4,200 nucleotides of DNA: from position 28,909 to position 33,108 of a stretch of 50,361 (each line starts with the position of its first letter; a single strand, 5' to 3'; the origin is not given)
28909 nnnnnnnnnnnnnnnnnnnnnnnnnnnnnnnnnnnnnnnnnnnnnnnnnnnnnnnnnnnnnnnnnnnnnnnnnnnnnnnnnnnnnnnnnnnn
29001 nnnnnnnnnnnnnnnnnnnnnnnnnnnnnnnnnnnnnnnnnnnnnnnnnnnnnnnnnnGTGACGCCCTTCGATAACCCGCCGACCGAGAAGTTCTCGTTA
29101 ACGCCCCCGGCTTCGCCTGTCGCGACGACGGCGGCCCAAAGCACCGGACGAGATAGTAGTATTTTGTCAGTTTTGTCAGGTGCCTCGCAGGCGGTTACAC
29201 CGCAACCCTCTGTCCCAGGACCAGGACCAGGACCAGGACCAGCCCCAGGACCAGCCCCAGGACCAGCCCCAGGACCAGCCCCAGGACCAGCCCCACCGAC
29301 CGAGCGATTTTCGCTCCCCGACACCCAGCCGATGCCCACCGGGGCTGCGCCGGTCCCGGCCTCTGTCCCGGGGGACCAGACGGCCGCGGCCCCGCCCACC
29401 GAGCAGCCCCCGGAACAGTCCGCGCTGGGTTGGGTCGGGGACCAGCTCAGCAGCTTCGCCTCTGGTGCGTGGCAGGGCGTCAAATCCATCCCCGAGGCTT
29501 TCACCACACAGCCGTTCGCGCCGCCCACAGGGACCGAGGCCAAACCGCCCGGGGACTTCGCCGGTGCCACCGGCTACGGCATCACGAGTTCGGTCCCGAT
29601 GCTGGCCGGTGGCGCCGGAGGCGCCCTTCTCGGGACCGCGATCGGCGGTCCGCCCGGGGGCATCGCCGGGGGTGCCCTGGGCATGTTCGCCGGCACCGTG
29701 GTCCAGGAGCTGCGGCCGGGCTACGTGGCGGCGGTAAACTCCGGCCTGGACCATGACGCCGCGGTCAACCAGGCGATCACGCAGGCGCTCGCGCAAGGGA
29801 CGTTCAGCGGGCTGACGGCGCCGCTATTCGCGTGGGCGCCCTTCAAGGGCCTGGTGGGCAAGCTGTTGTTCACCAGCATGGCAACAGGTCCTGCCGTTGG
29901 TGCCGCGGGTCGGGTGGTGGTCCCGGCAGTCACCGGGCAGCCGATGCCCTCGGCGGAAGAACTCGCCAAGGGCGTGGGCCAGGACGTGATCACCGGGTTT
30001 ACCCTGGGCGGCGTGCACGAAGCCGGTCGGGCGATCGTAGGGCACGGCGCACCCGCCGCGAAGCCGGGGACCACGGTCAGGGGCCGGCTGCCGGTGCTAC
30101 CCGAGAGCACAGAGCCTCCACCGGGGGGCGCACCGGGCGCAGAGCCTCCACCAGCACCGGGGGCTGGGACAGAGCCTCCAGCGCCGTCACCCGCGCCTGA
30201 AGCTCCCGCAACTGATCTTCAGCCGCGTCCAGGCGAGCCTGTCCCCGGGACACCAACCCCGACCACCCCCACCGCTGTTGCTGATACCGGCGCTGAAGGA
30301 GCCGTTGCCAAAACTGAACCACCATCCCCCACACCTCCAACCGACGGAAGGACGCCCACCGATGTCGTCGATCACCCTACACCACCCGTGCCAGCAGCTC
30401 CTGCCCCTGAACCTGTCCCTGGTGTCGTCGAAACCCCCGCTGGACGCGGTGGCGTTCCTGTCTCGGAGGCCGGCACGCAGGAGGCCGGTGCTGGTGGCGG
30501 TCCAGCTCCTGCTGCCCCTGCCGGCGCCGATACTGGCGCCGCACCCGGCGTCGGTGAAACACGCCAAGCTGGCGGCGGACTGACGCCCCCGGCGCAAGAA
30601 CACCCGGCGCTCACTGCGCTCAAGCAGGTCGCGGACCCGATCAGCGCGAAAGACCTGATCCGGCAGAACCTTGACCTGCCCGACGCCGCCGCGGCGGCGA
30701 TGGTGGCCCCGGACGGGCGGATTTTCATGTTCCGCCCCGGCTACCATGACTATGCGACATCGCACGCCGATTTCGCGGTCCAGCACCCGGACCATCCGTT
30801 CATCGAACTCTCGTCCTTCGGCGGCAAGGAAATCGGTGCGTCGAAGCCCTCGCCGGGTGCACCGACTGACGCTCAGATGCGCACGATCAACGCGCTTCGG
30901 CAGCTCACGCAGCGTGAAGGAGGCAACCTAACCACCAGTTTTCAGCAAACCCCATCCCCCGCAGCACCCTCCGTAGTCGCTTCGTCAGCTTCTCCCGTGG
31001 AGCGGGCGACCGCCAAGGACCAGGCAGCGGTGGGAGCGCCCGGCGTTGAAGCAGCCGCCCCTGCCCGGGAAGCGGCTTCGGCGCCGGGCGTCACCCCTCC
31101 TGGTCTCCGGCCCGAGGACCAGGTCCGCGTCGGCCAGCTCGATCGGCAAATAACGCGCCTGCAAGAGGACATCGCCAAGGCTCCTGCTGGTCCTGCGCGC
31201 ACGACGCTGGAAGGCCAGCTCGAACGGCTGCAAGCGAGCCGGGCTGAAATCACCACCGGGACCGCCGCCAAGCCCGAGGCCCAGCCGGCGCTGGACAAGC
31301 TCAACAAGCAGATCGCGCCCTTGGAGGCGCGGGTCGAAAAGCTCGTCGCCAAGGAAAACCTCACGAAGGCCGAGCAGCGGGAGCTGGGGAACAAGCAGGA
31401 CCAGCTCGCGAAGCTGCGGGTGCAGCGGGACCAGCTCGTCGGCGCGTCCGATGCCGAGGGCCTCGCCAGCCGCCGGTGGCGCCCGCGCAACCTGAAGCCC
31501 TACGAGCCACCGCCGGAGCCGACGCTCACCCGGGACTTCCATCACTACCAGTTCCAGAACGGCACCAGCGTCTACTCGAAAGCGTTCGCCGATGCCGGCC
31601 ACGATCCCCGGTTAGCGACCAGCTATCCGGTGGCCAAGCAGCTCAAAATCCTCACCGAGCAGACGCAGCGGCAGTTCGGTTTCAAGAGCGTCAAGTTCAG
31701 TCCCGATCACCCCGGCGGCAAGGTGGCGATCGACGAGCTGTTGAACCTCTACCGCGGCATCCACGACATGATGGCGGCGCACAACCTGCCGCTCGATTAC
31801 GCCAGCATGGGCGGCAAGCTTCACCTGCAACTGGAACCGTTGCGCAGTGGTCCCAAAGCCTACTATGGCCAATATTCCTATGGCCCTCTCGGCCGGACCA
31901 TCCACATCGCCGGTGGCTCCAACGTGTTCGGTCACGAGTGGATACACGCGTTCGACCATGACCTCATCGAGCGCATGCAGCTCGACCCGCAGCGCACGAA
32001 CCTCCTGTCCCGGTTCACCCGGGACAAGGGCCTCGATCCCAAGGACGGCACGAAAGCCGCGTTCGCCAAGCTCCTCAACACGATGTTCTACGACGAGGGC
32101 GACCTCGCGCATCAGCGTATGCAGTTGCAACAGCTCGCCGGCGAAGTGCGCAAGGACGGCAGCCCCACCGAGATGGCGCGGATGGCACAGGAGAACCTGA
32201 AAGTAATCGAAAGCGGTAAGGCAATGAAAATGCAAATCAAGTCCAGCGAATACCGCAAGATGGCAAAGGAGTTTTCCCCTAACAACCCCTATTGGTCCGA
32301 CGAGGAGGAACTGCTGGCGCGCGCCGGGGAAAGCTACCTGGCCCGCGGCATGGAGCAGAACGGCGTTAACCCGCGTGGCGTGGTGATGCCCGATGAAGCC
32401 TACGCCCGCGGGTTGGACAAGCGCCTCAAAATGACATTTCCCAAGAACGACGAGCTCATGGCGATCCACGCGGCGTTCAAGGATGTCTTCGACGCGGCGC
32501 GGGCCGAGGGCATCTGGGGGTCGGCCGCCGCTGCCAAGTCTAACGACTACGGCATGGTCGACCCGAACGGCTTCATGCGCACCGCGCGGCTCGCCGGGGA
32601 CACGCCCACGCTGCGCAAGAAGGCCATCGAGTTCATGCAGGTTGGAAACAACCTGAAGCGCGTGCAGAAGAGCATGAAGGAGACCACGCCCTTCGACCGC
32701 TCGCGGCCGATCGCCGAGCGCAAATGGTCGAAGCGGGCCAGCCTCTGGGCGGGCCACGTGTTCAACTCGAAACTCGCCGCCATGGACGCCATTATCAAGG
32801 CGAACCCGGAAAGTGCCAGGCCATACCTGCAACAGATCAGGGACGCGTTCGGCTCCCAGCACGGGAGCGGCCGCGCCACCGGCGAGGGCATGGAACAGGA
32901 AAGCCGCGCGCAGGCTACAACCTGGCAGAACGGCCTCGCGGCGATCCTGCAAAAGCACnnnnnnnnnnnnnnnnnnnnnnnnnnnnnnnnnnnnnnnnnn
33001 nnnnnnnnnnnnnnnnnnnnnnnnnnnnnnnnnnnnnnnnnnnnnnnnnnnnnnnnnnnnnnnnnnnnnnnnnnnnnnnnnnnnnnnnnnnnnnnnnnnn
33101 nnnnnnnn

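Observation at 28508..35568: Transglycosylase split from a 2169-aa ejection protein that carries an HExxH zincin-like motif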

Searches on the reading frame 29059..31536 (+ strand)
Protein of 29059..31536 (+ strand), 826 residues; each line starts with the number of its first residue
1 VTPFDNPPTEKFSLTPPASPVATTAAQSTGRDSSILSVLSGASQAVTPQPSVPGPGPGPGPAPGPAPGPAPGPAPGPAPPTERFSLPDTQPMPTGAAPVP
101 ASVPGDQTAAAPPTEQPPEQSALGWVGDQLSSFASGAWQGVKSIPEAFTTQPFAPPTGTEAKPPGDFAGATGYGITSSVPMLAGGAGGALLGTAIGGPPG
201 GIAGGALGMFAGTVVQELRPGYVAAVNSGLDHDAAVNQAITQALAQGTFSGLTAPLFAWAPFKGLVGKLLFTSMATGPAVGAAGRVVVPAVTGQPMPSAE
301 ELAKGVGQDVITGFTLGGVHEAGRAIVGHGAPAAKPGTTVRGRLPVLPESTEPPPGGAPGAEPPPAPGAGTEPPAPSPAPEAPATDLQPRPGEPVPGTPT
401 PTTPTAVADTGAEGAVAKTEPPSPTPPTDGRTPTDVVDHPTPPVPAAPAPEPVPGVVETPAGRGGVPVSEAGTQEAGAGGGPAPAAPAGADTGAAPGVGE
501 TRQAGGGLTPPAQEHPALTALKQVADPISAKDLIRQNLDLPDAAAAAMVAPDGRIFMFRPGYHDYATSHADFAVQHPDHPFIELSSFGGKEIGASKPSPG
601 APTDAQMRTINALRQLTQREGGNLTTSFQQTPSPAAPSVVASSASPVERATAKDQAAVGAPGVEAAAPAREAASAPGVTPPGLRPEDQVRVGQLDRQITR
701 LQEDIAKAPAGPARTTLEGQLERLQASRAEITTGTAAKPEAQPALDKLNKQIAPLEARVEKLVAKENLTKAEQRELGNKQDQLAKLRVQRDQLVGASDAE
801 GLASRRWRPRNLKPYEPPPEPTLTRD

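Call 78: search_protein_families(library=pfam, alignment_id=A6, max_evalue=0.001)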
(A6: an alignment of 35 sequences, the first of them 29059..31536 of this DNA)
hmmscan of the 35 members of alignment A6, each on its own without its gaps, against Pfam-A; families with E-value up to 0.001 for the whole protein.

A. member 1, window:29059-31536:+ (826 aa): 0 families

B. families by the number of members that match (of 35 scanned): 6 families
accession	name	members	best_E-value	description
PF18763.7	ddrB-ParB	17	4.6e-34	ddrB-like ParB superfamily domain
PF18823.6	InPase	3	4.3e-61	Inorganic Pyrophosphatase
PF18799.6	LPD5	2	1.6e-21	Large polyvalent protein-associated domain 5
PF18760.7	ART-PolyVal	1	3.7e-29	ADP-Ribosyltransferase in polyvalent proteins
PF09397.16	FtsK_gamma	1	5.5e-21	Ftsk gamma domain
PF02095.21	Extensin_1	1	4.1e-05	Extensin-like protein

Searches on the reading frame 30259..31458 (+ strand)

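Call 10: search_protein_families(library=pfam, proteins=[window:30259-31458:+], max_evalue=10)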
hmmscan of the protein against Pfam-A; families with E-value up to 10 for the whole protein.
window:30259-31458:+ (400 aa): 9 families
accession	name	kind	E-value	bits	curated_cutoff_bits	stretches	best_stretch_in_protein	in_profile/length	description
PF25078.1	DUF7801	-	0.0085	16.7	33.2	1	293-385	12-102/155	Domain of unknown function (DUF7801)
PF08278.16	DnaG_DnaB_bind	-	0.053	14.3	29.1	1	315-377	60-122/124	DNA primase DnaG DnaB-binding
PF14362.11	DUF4407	-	0.061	13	31.3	1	290-398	135-233/297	Domain of unknown function (DUF4407)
PF16888.10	YwqH-like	-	0.18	12.5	33.7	1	292-333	13-52/123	YwqH-like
PF08946.15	Osmo_CC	-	0.65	10.8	24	0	346-364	22-40/46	Osmosensory transporter coiled coil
PF16326.10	ABC_tran_CTD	-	0.73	10.5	32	1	316-363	12-61/69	ABC transporter C-terminal domain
PF14282.11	FlxA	-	1.6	9.3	26.3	1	341-389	15-64/101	FlxA-like protein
PF04977.20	DivIC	-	4.3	7.7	28.9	1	344-385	18-59/80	Septum formation initiator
PF18595.6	Nuf2_DHR10-like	-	5.6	7.5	28.4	0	315-392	29-103/117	Nuf2, DHR10-like domain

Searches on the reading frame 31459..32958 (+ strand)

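Call 10: search_protein_families(library=pfam, proteins=[window:31459-32958:+], max_evalue=10)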
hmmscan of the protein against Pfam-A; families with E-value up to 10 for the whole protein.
window:31459-32958:+ (500 aa): 1 family
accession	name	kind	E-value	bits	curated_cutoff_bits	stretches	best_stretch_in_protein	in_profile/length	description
PF18796.6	LPD1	-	5.5e-09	36.4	27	1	275-348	6-75/78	Large polyvalent protein-associated domain 1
